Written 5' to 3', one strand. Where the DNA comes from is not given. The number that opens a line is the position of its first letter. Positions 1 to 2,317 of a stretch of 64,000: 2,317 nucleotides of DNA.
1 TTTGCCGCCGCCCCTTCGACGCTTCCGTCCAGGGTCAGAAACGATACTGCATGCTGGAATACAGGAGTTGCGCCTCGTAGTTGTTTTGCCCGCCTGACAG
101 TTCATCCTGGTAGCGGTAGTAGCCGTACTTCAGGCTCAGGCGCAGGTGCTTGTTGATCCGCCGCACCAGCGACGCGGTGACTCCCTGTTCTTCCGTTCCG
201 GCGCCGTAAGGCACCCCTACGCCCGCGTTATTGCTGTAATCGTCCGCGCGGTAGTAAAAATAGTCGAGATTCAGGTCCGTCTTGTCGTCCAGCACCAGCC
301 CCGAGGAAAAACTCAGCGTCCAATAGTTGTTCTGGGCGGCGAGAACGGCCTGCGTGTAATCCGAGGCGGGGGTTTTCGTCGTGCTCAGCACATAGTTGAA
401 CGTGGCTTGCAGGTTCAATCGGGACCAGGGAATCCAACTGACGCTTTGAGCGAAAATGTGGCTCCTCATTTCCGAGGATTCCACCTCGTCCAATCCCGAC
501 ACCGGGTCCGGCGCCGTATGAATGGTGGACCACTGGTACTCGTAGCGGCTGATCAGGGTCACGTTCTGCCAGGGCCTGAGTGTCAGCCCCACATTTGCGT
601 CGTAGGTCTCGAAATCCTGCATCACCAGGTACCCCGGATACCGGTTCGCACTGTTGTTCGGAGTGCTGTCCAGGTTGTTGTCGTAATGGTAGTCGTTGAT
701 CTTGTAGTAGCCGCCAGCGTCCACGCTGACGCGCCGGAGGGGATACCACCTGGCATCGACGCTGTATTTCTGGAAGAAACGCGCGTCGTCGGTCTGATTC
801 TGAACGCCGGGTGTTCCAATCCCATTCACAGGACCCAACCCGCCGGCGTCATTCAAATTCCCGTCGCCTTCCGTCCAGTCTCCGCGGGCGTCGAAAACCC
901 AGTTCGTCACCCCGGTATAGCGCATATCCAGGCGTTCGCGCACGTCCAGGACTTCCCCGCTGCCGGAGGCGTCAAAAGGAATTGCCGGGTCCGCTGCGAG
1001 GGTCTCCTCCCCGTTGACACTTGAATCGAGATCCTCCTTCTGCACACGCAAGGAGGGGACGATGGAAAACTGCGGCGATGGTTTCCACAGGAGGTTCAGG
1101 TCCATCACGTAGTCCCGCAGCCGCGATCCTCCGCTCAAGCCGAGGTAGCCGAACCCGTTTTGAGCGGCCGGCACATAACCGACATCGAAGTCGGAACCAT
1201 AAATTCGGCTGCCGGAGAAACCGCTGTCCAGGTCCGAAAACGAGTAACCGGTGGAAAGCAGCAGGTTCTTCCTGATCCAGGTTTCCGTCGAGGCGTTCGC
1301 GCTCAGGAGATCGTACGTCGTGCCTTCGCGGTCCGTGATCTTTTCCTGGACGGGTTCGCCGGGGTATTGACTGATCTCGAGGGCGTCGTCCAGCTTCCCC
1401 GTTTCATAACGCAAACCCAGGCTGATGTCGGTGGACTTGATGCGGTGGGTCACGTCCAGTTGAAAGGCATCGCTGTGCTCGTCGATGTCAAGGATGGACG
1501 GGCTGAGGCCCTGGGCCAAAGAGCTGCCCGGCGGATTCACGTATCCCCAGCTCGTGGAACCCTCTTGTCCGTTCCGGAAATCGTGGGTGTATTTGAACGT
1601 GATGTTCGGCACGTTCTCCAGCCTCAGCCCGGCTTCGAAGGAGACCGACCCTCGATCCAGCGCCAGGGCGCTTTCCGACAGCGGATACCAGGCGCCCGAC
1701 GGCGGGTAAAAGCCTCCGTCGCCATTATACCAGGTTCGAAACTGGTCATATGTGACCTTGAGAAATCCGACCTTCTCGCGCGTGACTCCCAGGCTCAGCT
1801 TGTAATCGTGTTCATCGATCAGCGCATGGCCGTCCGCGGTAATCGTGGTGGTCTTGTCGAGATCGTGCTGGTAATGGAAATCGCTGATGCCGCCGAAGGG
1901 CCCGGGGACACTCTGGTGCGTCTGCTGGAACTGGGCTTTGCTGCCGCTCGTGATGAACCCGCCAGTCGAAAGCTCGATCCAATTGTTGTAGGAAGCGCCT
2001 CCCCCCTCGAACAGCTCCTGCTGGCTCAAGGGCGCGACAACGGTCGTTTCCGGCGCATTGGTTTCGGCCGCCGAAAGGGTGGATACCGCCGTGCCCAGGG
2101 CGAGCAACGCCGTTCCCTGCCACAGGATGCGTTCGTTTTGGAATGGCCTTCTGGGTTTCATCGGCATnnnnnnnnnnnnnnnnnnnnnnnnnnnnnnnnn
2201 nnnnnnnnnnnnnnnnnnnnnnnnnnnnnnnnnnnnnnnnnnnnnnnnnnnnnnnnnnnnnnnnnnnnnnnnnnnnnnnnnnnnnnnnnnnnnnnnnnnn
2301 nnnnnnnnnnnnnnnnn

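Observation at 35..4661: mtrCAB-like porin-cytochrome conduit operon (9-heme, 8-heme, 710-aa beta-barrel)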

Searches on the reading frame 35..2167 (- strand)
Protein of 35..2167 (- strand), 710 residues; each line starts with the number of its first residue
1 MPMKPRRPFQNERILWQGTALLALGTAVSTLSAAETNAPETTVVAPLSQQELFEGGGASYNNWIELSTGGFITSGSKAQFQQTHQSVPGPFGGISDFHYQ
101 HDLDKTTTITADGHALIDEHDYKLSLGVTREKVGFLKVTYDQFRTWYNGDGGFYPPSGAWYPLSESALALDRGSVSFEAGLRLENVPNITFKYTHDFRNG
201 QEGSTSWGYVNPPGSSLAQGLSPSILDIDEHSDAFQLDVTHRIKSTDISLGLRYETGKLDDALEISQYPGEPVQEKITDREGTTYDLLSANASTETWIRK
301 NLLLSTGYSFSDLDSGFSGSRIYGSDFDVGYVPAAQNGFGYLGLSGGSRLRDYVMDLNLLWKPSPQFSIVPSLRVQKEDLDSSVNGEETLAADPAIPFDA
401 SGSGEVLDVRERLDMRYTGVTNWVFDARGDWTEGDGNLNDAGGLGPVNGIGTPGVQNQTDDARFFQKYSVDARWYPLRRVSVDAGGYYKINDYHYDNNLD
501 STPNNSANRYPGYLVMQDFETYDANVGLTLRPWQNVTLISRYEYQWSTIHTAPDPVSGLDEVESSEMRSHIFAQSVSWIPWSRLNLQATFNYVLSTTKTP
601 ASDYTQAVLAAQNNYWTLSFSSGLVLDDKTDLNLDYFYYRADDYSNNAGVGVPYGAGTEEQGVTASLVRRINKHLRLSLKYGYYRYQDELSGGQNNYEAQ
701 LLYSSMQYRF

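Call 4: search_protein_families(library=pfam, proteins=[window:35-2167:-], max_evalue=1)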
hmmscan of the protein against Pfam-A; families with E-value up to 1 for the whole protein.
window:35-2167:- (710 aa): 0 families

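Call 5: search_protein_families(library=ncbifam, proteins=[window:35-2167:-], max_evalue=1)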
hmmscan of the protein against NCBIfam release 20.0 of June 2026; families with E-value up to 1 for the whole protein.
window:35-2167:- (710 aa): 0 families

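Call 6: search_solved_structures(query=window:35-2167:-, max_evalue=10)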
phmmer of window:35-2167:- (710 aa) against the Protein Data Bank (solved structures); distinct sequences matched with E-value up to 10: 0.

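Call 8: find_homologous_proteins(query=window:35-2167:-)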
Query window:35-2167:- (710 aa): 767 proteins with E <= 0.001 among 8000 candidates; the best 120 are listed.
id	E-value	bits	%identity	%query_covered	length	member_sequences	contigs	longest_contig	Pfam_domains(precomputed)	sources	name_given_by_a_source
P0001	0.0e+0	1589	97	100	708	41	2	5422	-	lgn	-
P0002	0.0e+0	1386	83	100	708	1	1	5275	-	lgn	-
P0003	0.0e+0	1140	70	100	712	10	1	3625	-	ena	-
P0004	0.0e+0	1107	70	96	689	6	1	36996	-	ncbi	ncbi:MAG: hypothetical protein AAB676_14325 [Verrucomicrobiota bacterium]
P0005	0.0e+0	1102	67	100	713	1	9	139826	-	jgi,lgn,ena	jgi:hypothetical protein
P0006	0.0e+0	1090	66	100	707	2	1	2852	-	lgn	-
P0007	0.0e+0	1083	65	100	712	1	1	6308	-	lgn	-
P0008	0.0e+0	1082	65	100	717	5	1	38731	-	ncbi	-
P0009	0.0e+0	1078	67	100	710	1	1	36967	-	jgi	jgi:hypothetical protein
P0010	0.0e+0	1068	64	100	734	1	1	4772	-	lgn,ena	-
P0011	0.0e+0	1068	65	100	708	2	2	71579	-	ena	-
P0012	0.0e+0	1060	65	100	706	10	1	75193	-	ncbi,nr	ncbi:MAG: hypothetical protein HY298_08705 [Verrucomicrobia bacterium]|nr:hypothetical protein [Verr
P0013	0.0e+0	1058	66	100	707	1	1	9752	-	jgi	jgi:hypothetical protein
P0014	0.0e+0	1051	63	98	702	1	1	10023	-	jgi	jgi:hypothetical protein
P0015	0.0e+0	1046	64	100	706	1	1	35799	-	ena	-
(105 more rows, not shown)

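Call 23: find_related_loci(query=A1, collection=genome_contigs, flank=8000)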
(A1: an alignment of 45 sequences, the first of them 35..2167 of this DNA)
Query A1 (710 aa) in genome_contigs; peptide patterns used: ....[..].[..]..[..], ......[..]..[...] (x = any residue, [..] = any of these).
181 stretches matched a pattern; 141 encode a relative of the query (tblastn E <= 1e-3); the best 80 are kept; 80 distinct loci.
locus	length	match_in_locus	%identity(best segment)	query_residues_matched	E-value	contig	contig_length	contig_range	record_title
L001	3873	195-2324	95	1-710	0e+0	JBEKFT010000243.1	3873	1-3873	MAG: Verrucomicrobiota bacterium isolate SPRUCE 236 SPRUCE_236_243, whole genome shotgun sequence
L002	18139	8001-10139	69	2-710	0e+0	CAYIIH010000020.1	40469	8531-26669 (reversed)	MAG TPA_asm: uncultured Verrucomicrobiota bacterium isolate ERP119705_co20_532 genome assembly, contig: NODE_751_length_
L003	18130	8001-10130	66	3-710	0e+0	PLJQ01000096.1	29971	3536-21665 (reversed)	MAG: Limisphaerales bacterium isolate palsa_1396 73.20110800_P1M.49_contig_6401, whole genome shotgun sequence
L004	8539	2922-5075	65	2-710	0e+0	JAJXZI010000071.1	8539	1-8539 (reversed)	MAG: bacterium isolate BP7.bin46 NODE_15414_length_8539_cov_1.341179, whole genome shotgun sequence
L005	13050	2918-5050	63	2-710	0e+0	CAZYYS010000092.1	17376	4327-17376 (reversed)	MAG TPA_asm: uncultured Verrucomicrobiota bacterium isolate SRP237561_co1_386 genome assembly, contig: NODE_5580_length_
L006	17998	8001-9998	65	47-710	0e+0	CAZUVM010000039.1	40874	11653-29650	MAG TPA_asm: uncultured Verrucomicrobiota bacterium isolate binchicken_co279_142 genome assembly, contig: k141_2646806,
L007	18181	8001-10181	59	3-710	0e+0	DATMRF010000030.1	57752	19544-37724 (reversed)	MAG TPA_asm: Candidatus Acidoferrum sp. isolate SMAG_U12948 k141_1285644, whole genome shotgun sequence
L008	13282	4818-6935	60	2-710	0e+0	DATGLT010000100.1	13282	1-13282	MAG TPA_asm: Verrucomicrobiia bacterium isolate SMAG_U9893 k141_368507, whole genome shotgun sequence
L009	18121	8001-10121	62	3-710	0e+0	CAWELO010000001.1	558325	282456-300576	MAG: uncultured Verrucomicrobiae bacterium isolate MFD05705.bin.1.195 genome assembly, contig: contig_1, whole genome sh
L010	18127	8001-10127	61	2-710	0e+0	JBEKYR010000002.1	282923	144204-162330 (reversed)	MAG: Verrucomicrobiota bacterium isolate SPRUCE 67 SPRUCE_67_2, whole genome shotgun sequence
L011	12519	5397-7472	64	21-710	0e+0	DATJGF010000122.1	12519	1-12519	MAG TPA_asm: Candidatus Limnocylindrales bacterium isolate SMAG_U15479 k141_13215247, whole genome shotgun sequence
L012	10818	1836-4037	58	3-710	0e+0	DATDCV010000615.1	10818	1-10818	MAG TPA_asm: Verrucomicrobiia bacterium isolate SMAG_U157 k141_831626, whole genome shotgun sequence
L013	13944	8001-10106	61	6-710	0e+0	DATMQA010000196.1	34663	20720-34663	MAG TPA_asm: Candidatus Binatia bacterium isolate SMAG_U12916 k141_3577498, whole genome shotgun sequence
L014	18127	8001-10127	60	2-710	0e+0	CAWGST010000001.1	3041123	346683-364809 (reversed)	MAG: uncultured Verrucomicrobiae bacterium isolate MFD05580.bin.1.36 genome assembly, contig: contig_2078, whole genome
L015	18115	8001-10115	60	2-710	0e+0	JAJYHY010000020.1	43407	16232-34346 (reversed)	MAG: bacterium isolate DBS2-1.bin101 NODE_1434_length_43407_cov_1.401964, whole genome shotgun sequence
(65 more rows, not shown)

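Call 24: predict_structure(alignment_id=A1)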
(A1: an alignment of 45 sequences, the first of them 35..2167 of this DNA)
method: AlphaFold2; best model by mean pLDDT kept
length: 710 residues; sequences in the alignment: 45
mean_pLDDT: 73.9   pTM: 0.68
mean pLDDT of the five models: 73.9, 72.8, 71.4, 68.9, 65.4
residues with pLDDT >= 90: 269; 70-90: 175; 50-70: 112; < 50: 154
segments of 3 or more residues with pLDDT < 50: 1-57, 86-91, 150-164, 203-225, 262-280, 322-337, 510-512, 605-607, 645-654
pLDDT, mean of each block of 10 residues (from residue 1): 29 34 32 24 32 46 84 80 56 77 90 70 89 93 68 38 54 92 92 89 46 43 56 95 94 88 40 32 82 96 97 79 35 44 76 97 96 95 78 75 90 96 96 86 64 65 92 93 96 72 51 71 96 93 93 64 78 94 91 81 51 86 90 94 53 62 93 89 86 80 89
secondary structure, 60 per line:
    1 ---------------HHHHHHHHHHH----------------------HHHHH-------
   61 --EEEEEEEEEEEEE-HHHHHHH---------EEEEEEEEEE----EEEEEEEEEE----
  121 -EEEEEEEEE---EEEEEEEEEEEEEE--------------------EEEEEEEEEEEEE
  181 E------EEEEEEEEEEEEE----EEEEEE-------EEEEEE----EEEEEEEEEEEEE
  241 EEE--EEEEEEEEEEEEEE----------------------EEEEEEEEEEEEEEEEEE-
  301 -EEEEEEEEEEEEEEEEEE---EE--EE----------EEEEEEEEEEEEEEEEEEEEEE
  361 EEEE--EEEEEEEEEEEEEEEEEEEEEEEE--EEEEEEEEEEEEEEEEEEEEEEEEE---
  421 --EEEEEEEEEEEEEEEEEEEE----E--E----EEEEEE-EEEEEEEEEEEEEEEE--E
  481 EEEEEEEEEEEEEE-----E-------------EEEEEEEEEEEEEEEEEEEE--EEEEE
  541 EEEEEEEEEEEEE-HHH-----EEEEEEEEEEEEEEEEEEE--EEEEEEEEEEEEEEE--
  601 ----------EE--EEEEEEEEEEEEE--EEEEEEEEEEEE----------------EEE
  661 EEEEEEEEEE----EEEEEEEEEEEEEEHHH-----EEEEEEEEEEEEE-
elements in order (helices of 4 or more, strands of 3 or more residues): H16-26 H49-53 E63-75 H77-83 E93-102 E107-116 E122-130 E134-147 E168-181 E188-200 E205-210 E218-223 E228-243 E246-259 E282-299 E302-319 E339-364 E367-390 E393-417 E423-442 E455-460 E462-477 E480-494 E514-533 E536-553 E563-581 E584-598 E615-627 E630-641 E658-670 E675-688 E697-709

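Call 28: fold_search(model_id=the predicted structure, library=pdb)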
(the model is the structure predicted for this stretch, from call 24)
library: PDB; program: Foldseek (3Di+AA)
matches with E <= 10: 787; with E <= 0.001: 252
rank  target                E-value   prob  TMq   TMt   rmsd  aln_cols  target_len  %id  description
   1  6r2q_B                3.1e-15  1.00  0.64  0.69   7.0       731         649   11  Structure of the Mtr complex (released 2020-04-22)
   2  4epa                  1.9e-10  1.00  0.43  0.47  11.0       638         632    9  The crystal structure of the ferric yersiniabactin uptake receptor FyuA from Yersinia pestis (released 2012-06-20)
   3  5nec_A                2.0e-10  1.00  0.35  0.38  13.2       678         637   10  Crystal structure of the siderophore receptor PiuD from Pseudomonas aeruginosa (released 2018-02-07)
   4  5fok_B                2.1e-10  1.00  0.39  0.42  13.4       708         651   10  Crystal structure of the siderophore receptor PiuA from Pseudomonas aeruginosa (released 2016-05-11)
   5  6bpn                  2.4e-10  1.00  0.39  0.41  10.9       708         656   11  The crystal structure of the Ferric-Catecholate import receptor Fiu from E. coli K12: Open form (C2221) (released 2018-11-28)
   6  5fok_A                4.9e-10  1.00  0.40  0.43  12.7       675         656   11  Crystal structure of the siderophore receptor PiuA from Pseudomonas aeruginosa (released 2016-05-11)
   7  5fp1                  5.9e-10  1.00  0.38  0.39  13.0       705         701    9  Crystal structure of the siderophore receptor PiuA from Acinetobacter baumannii (released 2016-05-11)
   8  9a3c_MODEL_1_A        6.4e-10  1.00  0.43  0.41  20.4       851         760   12  Model of E. coli Fiu by in-cell photo-crosslinking MS and deep learning (released 2023-02-24)
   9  5nec_B                1.1e-09  1.00  0.36  0.39  12.9       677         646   10  Crystal structure of the siderophore receptor PiuD from Pseudomonas aeruginosa (released 2018-02-07)
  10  4aip_B                1.6e-09  1.00  0.40  0.42   9.6       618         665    9  The FrpB iron transporter from Neisseria meningitidis (F3-3 variant) (released 2013-01-23)
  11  4aip_C                1.6e-09  1.00  0.40  0.42   9.7       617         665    9  The FrpB iron transporter from Neisseria meningitidis (F3-3 variant) (released 2013-01-23)
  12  4aip_A                1.6e-09  1.00  0.39  0.41   9.6       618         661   10  The FrpB iron transporter from Neisseria meningitidis (F3-3 variant) (released 2013-01-23)
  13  6bpm_A                2.0e-09  1.00  0.41  0.41  10.9       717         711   12  The crystal structure of the Ferric-Catecholate import receptor Fiu from K12 E. coli: Closed form (C21) (released 2018-11-28)
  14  8s34_A                2.4e-09  1.00  0.35  0.37  15.7       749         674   11  Ferric-mycobactin receptor (FemA) in complex with aeruginic acid (released 2025-02-26)
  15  9ex3_A                4.6e-09  1.00  0.37  0.38  13.0       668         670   12  Ferric-mycobactin receptor (FemA) in complex with dihydroaeruginoic acid (released 2025-02-26)
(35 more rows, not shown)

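Call 41: search_solved_structures(query=A1, max_evalue=10)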
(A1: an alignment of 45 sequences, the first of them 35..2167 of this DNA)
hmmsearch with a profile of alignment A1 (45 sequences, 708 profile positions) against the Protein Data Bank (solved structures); distinct sequences matched with E-value up to 10: 0.

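Call 52: search_protein_representatives(alignment_id=A1)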
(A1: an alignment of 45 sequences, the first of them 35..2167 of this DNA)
Query: 45 sequences, 708 profile positions. Proteins with E-value up to 0.001 (for the whole library): 1194; up to 1e-10: 914; up to 1e-30: 467. The best 150 are listed.
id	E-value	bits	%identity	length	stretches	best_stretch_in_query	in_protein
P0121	2.7e-295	997.5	-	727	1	21-708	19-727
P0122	6.8e-285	963.1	-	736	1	19-708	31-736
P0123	2.1e-228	776.4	-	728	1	54-708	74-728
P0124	4.4e-218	742.3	-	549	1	29-539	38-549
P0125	1.5e-207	707.5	-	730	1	9-708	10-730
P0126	4.8e-206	702.5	-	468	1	237-708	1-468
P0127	1.1e-197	674.8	-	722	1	48-708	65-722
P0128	5.2e-192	656.1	-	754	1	52-708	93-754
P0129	7.8e-191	652.2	-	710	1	20-708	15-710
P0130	5.5e-181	619.7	-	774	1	9-708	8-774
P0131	8.1e-180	615.8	-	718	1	31-708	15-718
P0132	9.4e-177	605.7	-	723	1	16-708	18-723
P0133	1.0e-175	602.2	-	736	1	25-708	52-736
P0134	1.4e-174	598.5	-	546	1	15-504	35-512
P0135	4.9e-171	586.8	-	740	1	1-708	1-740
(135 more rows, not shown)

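Call 66: search_protein_families(library=pfam, alignment_id=A3, max_evalue=1)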
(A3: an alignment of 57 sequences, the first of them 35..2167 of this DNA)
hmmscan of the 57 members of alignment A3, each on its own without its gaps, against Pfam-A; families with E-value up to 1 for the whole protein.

A. member 1, window:35-2167:- (710 aa): 0 families

B. families by the number of members that match (of 57 scanned): 18 families
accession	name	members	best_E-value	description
PF13505.12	OMP_b-brl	7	0.00043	Outer membrane protein beta-barrel domain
PF11854.14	MtrB_PioB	6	1.6e-10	Putative outer membrane beta-barrel porin, MtrB/PioB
PF07396.17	Porin_O_P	4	6.4e-05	Phosphate-selective porin O and P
PF10677.15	DUF2490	4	0.04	Protein of unknown function (DUF2490)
PF14905.12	OMP_b-brl_3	3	0.00059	Outer membrane protein beta-barrel family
PF13609.12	Porin_4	2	0.00052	Gram-negative porin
PF02530.20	Porin_2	1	0.00023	Porin subfamily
PF03349.22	Toluene_X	1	0.00097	Outer membrane protein transport protein (OMPP1/FadL/TodX)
PF21347.3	DUF3108_like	1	0.022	DUF3108-like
PF24604.1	B-barrel_PelB_C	1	0.023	PelB, C-terminal beta barrel domain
PF07642.17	BBP2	1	0.032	Putative beta-barrel porin-2, OmpL-like. bbp2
PF18703.7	MALT1_Ig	1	0.041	MALT1 Ig-like domain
PF10879.14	DUF2674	1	0.063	Protein of unknown function (DUF2674)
PF25783.1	BigA_beta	1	0.087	BigA beta sandwich domain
PF05279.16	Asp-B-Hydro_N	1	0.11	Aspartyl beta-hydroxylase N-terminal region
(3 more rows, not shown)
